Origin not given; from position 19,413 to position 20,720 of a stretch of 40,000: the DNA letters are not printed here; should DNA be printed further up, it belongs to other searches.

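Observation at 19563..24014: Complete chromosomal integron (intact IntI plus 8 cassettes) between the two halves of a xylan-utilisation regulon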

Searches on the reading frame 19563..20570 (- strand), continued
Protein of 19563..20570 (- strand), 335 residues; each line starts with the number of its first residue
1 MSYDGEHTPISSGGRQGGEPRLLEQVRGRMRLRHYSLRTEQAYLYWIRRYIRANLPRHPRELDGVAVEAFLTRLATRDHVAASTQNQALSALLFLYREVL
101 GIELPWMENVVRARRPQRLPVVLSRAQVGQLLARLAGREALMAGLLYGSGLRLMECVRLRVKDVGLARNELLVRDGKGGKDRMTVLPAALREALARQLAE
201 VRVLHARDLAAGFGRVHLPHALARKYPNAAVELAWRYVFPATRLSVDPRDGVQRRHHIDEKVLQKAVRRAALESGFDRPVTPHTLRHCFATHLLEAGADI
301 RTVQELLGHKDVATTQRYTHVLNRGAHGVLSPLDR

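Call 40: search_solved_structures(query=window:19563-20570:-, show_alignments=1, max_evalue=1e-10)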
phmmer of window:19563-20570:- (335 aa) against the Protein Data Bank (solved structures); distinct sequences matched with E-value up to 1e-10: 7.
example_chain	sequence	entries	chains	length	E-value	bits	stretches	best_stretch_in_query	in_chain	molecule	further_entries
2a3v_A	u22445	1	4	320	1.7e-92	313.5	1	23-335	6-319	site-specific recombinase IntI4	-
5hxy_A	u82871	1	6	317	1e-29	107.2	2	253-322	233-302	Tyrosine recombinase XerA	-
4a8e_A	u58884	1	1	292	1.2e-28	103.7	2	254-323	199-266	PROBABLE TYROSINE RECOMBINASE XERC-LIKE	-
1a0p_A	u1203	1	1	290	3.1e-23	85.9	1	245-323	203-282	SITE-SPECIFIC RECOMBINASE XERD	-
5dcf_A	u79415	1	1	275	1.1e-18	70.9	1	245-323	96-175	Tyrosine recombinase XerD,DNA translocase FtsK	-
9i5v_14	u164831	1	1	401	1.9e-11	47.2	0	261-321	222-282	Ribosome-associated translation inhibitor RaiA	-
5vfz_A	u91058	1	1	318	2.2e-11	47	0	249-329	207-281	Gp33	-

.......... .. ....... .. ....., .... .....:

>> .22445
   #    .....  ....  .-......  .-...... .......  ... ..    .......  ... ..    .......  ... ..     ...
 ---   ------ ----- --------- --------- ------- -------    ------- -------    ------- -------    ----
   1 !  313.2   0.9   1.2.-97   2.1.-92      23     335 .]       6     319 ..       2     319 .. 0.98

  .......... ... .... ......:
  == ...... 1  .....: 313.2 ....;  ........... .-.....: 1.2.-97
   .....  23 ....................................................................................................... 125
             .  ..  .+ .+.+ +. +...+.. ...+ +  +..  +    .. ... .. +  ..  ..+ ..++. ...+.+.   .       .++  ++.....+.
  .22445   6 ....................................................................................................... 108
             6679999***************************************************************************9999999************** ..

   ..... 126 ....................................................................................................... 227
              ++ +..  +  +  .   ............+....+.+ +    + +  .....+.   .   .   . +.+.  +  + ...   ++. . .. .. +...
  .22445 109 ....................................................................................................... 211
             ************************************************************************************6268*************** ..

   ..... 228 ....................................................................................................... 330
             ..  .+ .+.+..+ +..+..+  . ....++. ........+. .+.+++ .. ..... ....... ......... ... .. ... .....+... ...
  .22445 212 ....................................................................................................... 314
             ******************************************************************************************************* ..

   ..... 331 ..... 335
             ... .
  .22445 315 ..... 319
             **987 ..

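Call 76: find_related_loci(query=window:19563-20570:-, collection=metagenome_contigs, flank=8000)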
Query window:19563-20570:- (335 aa) in metagenome_contigs; peptide patterns used: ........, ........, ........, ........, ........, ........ (x = any residue, [..] = any of these).
600 stretches matched a pattern (row limit reached: there are more); 567 encode a relative of the query (tblastn E <= 1e-3); the best 80 are kept; 80 distinct loci.
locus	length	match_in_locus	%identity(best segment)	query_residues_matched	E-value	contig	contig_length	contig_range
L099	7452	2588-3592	87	1-335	0e+0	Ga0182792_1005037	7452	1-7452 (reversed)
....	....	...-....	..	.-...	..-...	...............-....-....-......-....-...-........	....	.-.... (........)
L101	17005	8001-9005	77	1-335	2e-168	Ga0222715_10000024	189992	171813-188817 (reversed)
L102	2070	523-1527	75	1-335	3e-178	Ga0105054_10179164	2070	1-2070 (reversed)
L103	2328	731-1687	76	17-335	1e-169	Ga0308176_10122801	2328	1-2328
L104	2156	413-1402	72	5-335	3e-166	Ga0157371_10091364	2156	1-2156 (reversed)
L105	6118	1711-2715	71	1-335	6e-154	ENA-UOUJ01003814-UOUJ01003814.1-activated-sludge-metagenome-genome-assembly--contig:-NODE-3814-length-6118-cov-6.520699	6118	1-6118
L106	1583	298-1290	70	5-335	7e-163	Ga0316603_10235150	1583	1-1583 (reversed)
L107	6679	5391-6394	75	1-335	2e-148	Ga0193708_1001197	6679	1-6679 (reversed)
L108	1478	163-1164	68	1-334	6e-158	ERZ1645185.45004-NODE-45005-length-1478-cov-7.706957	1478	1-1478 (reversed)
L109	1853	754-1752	67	1-335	4e-156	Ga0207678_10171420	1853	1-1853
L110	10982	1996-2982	69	14-335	3e-142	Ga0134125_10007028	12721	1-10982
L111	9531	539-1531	67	1-335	2e-141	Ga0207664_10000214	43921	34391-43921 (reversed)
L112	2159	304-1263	68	16-335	1e-149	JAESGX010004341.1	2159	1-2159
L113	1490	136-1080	68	20-334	1e-152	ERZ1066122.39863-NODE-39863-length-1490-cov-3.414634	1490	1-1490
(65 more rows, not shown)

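Call 80: search_protein_families(library=pfam, proteins=[L099:187-1128:-, L099:1233-2129:-, L099:3546-5840:+, L099:4152-5654:-, L099:4108-5538:-, L099:5747-6742:+, L099:6689-7429:-, L099:5670-6272:-], max_evalue=0.0001)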
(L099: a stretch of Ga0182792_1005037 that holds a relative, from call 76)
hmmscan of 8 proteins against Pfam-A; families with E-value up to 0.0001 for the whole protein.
L099:187-1128:- (313 aa): 0 families

L099:1233-2129:- (298 aa): 1 family
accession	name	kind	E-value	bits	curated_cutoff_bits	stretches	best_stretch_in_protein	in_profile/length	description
PF18864.6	AbiTii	-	5.5e-51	173.9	27.6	1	2-192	1-185/189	AbiTii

L099:3546-5840:+ (764 aa): 0 families

L099:4152-5654:- (500 aa): 2 families
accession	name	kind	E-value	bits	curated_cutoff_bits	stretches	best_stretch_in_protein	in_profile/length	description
PF00171.27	Aldedh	-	1.3e-172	574.9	23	1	30-493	2-460/461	Aldehyde dehydrogenase family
PF05893.19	LuxC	-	8.7e-05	22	21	0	152-335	82-267/401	Acyl-CoA reductase (LuxC)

L099:4108-5538:- (476 aa): 0 families

L099:5747-6742:+ (331 aa): 0 families

L099:6689-7429:- (246 aa): 0 families

L099:5670-6272:- (200 aa): 0 families
